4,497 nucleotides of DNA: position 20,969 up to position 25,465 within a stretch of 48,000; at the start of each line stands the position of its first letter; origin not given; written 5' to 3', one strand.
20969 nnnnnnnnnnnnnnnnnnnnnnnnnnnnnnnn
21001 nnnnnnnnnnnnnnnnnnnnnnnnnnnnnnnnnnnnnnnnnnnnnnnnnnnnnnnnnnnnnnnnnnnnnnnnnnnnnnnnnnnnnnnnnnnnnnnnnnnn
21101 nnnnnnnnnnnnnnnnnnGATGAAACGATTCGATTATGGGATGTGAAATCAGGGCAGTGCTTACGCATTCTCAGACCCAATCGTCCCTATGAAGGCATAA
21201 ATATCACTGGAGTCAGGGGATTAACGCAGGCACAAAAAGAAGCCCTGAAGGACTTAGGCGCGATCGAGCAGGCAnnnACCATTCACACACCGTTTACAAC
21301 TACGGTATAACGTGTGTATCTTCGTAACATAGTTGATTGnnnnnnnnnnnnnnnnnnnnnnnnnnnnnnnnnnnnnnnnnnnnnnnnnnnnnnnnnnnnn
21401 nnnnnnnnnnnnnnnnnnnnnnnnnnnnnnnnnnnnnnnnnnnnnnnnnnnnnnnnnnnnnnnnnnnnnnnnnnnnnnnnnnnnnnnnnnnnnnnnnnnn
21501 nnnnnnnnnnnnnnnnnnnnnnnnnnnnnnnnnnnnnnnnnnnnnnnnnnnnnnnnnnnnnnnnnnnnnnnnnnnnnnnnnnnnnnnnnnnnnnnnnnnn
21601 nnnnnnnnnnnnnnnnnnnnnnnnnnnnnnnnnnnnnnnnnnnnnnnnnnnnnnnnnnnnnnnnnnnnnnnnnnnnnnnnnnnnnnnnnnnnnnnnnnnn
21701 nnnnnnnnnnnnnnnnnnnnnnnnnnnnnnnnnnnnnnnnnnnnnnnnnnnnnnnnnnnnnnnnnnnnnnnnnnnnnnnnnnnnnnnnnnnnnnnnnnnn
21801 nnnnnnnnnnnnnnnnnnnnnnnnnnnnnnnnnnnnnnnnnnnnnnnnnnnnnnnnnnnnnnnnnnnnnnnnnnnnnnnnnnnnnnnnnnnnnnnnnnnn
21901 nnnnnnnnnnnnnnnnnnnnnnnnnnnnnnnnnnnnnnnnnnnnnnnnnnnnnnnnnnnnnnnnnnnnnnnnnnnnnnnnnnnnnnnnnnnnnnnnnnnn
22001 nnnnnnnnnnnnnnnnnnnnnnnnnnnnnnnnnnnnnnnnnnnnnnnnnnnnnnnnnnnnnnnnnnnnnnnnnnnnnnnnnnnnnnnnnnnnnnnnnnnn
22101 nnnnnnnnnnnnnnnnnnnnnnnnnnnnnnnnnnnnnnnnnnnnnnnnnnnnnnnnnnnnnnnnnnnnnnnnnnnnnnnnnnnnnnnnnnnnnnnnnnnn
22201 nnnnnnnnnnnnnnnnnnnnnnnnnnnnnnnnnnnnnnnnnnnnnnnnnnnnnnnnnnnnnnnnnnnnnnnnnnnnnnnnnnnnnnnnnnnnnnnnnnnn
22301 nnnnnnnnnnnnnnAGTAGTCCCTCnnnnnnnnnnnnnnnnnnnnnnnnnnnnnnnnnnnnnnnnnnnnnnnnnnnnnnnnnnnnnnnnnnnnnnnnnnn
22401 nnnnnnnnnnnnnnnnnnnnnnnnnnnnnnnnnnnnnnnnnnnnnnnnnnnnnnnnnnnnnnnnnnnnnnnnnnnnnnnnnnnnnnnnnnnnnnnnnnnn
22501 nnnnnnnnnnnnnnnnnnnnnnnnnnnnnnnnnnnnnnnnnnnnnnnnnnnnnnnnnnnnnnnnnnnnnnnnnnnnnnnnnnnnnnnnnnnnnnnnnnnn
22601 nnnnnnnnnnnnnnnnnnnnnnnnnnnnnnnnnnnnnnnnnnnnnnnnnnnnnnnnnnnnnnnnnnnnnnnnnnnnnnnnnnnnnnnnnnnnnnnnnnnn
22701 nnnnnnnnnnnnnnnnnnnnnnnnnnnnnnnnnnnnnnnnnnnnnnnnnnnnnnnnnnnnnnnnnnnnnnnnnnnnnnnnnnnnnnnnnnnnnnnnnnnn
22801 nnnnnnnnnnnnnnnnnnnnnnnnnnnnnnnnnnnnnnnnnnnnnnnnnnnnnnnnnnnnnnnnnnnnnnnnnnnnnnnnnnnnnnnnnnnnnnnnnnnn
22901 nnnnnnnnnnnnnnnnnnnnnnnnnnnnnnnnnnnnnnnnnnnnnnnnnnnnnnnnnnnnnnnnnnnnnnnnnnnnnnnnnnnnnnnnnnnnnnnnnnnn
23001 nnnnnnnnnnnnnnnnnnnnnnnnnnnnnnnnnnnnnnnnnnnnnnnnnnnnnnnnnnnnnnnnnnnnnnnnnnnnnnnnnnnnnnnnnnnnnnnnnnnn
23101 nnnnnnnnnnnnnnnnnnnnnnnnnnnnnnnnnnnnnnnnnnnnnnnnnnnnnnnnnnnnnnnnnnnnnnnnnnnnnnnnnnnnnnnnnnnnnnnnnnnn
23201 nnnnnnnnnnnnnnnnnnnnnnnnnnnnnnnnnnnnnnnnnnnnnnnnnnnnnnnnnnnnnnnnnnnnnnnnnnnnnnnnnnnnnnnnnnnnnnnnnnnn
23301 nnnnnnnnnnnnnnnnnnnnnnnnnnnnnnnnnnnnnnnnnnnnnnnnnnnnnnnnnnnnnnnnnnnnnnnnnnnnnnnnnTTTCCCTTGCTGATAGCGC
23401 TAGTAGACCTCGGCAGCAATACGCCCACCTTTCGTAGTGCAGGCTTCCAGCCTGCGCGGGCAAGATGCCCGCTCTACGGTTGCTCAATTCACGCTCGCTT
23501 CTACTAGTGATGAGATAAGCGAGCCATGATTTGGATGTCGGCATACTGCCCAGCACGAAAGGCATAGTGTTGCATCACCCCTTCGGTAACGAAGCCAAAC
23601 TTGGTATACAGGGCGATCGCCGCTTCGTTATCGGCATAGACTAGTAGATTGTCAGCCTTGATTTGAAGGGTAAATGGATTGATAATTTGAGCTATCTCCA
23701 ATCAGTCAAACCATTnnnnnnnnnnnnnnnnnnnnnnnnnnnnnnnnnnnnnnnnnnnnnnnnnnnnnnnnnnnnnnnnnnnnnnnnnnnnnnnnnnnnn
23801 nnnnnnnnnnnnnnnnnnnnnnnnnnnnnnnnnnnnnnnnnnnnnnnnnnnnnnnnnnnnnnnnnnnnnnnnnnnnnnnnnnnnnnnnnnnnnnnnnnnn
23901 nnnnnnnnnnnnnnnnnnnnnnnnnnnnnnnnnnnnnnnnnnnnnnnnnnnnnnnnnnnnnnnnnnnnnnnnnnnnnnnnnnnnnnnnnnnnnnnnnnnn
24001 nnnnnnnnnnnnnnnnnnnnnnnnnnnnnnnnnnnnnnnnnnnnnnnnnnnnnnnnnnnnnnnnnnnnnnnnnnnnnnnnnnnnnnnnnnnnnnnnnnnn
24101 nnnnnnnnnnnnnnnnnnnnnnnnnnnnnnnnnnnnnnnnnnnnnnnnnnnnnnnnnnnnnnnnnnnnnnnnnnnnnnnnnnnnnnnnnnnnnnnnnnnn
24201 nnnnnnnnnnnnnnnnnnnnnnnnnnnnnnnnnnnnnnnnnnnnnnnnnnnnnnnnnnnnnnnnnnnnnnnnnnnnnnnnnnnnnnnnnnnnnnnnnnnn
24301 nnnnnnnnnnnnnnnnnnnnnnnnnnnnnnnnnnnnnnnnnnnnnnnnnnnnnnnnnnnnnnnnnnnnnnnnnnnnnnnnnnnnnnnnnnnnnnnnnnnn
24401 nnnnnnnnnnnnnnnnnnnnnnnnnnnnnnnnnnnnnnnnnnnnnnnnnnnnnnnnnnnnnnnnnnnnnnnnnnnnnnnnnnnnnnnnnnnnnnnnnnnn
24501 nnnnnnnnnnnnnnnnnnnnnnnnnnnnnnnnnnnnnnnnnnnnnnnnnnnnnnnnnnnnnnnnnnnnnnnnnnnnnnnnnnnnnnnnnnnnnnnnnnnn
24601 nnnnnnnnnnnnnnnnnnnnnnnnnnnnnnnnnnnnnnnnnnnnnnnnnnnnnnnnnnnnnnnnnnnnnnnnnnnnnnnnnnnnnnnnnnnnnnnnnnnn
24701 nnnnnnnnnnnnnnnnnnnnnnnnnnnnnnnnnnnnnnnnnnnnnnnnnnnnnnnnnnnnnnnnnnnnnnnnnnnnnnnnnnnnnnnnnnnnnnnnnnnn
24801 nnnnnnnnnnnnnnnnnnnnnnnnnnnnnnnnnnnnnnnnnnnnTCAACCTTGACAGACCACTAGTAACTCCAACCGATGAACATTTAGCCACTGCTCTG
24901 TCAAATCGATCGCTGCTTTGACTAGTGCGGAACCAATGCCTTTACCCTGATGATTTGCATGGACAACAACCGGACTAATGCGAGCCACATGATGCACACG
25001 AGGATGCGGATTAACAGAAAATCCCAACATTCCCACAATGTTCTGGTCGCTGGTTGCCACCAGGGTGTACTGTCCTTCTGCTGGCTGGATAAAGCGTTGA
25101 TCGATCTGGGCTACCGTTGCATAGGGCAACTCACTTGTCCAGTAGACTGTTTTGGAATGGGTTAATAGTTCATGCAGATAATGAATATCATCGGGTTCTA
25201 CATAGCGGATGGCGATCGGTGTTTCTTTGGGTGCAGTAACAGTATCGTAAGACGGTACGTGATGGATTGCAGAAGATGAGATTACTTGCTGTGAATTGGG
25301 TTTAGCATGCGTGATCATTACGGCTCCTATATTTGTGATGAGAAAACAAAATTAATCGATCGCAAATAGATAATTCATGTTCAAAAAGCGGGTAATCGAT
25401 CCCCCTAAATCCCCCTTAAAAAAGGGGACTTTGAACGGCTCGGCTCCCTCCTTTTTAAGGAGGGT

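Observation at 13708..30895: Three paralogous Apaf-1/NLR-like STAND proteins whose N-terminal 'effector' is a DNA-binding-type HTH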

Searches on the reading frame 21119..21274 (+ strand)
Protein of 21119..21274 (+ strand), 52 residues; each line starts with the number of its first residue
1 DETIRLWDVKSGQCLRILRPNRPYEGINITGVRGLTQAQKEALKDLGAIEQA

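Call 11: search_protein_families(library=pfam, proteins=[window:21119-21274:+], max_evalue=1)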
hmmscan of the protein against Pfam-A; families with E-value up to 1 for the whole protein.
window:21119-21274:+ (52 aa): 5 families
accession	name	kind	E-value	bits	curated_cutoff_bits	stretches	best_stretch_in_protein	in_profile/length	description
PF25175.1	Beta-prop_WDR5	-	0.011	15.5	250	1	1-19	115-133/296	WDR5 beta-propeller domain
PF01468.23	GA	-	0.033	14.8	24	1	29-45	15-31/55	GA module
PF25174.1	Beta-prop_THOC3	-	0.06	12.8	305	1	1-18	68-85/272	THOC3 beta-propeller domain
PF25173.1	Beta-prop_WDR3_1st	-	0.2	11.8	154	1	1-20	134-153/184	WDR3 first beta-propeller domain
PF24805.1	EIF3I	-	0.22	11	200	1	1-25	73-97/324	EIF3I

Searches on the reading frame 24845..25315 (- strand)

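Call 90: search_protein_families(library=pfam, proteins=[window:24845-25315:-], max_evalue=0.001)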
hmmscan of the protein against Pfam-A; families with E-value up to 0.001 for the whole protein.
window:24845-25315:- (156 aa): 7 families
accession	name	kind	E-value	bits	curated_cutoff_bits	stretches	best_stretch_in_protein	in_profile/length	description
PF00583.31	Acetyltransf_1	-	9.9e-16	58.5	20.7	1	46-151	3-99/116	Acetyltransferase (GNAT) family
PF13508.13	Acetyltransf_7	-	3.3e-09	37.4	27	1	82-142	3-59/84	Acetyltransferase (GNAT) domain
PF13673.13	Acetyltransf_10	-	9.3e-08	32.5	23.6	1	66-140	17-81/128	Acetyltransferase (GNAT) domain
PF13302.13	Acetyltransf_3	-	9.8e-06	26.7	25.4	1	36-150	4-119/138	Acetyltransferase (GNAT) domain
PF13527.13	Acetyltransf_9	-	0.00015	22.2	25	1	36-137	2-99/127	Acetyltransferase (GNAT) domain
PF13420.13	Acetyltransf_4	-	0.00041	20.8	24.3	1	36-152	1-118/155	Acetyltransferase (GNAT) domain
PF14542.12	Acetyltransf_CG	-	0.00066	20.2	30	1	92-140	10-54/80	GCN5-related N-acetyl-transferase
